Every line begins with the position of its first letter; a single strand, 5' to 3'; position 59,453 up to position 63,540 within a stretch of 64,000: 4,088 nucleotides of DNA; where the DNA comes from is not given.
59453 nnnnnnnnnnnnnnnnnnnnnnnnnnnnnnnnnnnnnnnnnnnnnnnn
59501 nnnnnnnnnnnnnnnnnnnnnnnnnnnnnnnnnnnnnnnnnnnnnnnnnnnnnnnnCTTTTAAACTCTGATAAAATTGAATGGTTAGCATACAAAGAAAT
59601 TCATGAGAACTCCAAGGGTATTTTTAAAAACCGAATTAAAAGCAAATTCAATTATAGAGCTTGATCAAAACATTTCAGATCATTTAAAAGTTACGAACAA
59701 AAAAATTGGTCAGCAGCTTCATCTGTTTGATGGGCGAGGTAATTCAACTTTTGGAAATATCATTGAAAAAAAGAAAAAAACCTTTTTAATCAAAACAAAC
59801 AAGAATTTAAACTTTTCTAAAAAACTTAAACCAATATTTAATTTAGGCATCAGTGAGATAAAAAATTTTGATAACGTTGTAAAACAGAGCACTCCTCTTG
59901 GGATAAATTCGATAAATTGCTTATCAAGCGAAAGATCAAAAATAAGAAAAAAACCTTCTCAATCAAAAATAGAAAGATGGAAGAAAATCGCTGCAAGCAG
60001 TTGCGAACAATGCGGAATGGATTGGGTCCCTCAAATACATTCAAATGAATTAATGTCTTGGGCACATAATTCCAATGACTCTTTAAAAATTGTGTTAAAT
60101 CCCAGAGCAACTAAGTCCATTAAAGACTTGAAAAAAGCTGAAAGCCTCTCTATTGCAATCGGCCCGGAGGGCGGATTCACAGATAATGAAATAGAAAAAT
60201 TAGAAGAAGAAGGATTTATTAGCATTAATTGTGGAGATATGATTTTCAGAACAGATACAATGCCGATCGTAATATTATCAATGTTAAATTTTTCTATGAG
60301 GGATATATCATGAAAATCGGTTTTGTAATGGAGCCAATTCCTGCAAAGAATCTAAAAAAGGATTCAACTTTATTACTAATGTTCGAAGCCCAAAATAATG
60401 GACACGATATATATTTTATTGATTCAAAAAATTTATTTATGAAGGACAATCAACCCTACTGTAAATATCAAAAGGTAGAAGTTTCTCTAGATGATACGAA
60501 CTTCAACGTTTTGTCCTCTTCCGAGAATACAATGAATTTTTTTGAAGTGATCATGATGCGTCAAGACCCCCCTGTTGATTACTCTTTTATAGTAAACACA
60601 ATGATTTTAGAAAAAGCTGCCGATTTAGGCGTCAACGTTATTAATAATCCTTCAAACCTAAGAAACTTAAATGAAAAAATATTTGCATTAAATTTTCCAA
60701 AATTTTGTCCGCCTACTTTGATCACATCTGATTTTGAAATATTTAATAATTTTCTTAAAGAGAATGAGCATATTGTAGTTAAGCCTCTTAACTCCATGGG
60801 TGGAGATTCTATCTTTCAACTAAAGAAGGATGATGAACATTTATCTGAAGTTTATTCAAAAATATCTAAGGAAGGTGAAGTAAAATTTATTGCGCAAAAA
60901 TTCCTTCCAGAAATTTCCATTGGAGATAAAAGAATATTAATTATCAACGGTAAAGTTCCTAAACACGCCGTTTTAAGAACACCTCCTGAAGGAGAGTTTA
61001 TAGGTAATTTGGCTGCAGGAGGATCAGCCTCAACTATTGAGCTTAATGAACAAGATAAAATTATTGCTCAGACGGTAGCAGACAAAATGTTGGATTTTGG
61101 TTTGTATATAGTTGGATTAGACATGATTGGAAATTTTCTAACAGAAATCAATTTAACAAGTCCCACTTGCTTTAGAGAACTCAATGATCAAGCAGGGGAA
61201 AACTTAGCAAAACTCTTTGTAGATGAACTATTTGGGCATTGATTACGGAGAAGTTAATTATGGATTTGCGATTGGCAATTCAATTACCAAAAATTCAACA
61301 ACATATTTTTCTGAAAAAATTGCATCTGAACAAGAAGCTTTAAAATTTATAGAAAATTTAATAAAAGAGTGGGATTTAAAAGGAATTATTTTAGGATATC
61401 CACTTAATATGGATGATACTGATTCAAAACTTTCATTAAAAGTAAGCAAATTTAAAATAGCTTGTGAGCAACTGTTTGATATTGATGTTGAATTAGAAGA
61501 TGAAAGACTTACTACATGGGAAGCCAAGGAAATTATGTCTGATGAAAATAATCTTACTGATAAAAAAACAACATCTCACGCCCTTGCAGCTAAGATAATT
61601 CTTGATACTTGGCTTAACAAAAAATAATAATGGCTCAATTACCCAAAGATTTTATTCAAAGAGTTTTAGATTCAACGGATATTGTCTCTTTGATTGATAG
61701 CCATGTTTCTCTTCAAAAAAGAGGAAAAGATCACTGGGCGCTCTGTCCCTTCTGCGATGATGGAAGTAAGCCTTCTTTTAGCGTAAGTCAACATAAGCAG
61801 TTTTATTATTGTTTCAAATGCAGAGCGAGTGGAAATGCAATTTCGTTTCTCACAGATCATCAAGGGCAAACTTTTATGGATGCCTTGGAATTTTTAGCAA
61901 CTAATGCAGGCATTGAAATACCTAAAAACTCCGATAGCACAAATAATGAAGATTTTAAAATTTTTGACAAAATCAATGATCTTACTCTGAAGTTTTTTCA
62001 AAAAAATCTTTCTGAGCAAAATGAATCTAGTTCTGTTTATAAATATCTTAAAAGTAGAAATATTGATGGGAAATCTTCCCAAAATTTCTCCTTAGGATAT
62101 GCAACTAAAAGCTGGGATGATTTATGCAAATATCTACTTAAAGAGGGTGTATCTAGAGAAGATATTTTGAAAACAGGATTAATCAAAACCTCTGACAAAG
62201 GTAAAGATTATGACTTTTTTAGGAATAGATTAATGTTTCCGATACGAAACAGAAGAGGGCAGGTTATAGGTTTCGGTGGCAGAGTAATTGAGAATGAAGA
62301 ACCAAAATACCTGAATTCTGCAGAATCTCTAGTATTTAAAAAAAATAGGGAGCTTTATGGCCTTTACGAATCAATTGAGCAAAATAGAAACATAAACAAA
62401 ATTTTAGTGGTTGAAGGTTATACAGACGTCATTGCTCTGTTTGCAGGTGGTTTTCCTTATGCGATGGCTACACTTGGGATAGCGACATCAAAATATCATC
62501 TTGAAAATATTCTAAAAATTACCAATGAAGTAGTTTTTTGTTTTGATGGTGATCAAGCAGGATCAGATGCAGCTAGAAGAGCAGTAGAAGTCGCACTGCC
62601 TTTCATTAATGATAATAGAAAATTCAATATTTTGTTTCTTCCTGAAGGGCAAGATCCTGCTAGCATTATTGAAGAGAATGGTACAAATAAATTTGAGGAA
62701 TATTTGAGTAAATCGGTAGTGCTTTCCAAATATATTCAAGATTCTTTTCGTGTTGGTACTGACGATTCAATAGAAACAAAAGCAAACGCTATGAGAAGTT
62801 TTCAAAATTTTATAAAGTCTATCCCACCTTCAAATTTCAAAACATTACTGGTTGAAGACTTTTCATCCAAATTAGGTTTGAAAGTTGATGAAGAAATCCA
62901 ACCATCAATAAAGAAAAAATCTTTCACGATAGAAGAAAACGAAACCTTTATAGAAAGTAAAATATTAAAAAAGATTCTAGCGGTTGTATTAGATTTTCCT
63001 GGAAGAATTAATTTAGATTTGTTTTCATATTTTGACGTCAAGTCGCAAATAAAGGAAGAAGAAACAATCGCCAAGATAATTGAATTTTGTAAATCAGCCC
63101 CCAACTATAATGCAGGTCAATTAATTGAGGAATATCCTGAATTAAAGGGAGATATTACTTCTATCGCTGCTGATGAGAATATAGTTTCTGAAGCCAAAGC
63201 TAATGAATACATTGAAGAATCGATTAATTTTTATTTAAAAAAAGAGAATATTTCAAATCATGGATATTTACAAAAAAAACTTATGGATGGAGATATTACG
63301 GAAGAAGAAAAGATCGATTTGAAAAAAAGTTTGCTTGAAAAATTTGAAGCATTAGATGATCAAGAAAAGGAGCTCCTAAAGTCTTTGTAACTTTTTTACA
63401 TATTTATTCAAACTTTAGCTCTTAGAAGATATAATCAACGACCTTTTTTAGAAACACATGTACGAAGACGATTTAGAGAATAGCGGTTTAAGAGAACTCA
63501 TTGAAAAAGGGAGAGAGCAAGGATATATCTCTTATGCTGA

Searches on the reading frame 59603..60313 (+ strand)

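Call 47: search_protein_families(library=pfam, proteins=[window:59603-60313:+])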
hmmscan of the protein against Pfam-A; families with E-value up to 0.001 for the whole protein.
window:59603-60313:+ (236 aa): 1 family
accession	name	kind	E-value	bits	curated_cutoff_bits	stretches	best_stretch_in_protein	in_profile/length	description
PF04452.19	Methyltrans_RNA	-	3.9e-36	124.5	23.9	1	81-228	11-164/165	RNA methyltransferase domain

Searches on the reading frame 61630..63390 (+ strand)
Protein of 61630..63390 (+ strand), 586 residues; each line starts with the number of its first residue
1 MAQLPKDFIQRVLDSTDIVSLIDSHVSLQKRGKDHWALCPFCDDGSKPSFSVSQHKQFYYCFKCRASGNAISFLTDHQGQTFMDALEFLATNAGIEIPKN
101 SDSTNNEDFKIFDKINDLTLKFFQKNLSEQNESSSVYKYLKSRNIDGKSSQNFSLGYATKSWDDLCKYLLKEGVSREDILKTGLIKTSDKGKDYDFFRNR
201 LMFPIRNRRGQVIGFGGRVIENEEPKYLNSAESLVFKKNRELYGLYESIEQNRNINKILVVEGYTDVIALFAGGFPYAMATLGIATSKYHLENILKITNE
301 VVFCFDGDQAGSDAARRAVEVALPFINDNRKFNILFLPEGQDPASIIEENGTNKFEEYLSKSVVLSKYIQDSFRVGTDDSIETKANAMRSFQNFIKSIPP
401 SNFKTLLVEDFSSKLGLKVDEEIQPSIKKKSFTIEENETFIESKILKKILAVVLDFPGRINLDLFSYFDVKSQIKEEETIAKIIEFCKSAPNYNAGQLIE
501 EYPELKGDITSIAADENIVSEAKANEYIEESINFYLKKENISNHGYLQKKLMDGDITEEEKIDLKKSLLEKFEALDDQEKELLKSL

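Call 47: search_protein_families(library=pfam, proteins=[window:61630-63390:+])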
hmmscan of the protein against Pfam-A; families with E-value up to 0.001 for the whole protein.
window:61630-63390:+ (586 aa): 6 families
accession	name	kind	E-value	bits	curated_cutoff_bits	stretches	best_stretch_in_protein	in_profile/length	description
PF08275.17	DNAG_N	-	1.2e-42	145.5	26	1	122-247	1-126/128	DNA primase catalytic core, N-terminal domain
PF01807.25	Zn_ribbon_DnaG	-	1.2e-30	105.6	24.9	1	5-100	2-96/98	CHC2 zinc finger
PF13155.12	Toprim_2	-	2.3e-13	50.7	22.1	1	260-344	2-85/88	Toprim-like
PF13662.12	Toprim_4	-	1.6e-12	47.9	25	1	257-320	2-72/85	Toprim domain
PF01751.28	Toprim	-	3.5e-10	40.3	23.1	1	258-328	2-86/96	Toprim domain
PF13362.12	Toprim_3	-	0.00064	20.6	27.2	0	258-352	2-94/95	Toprim domain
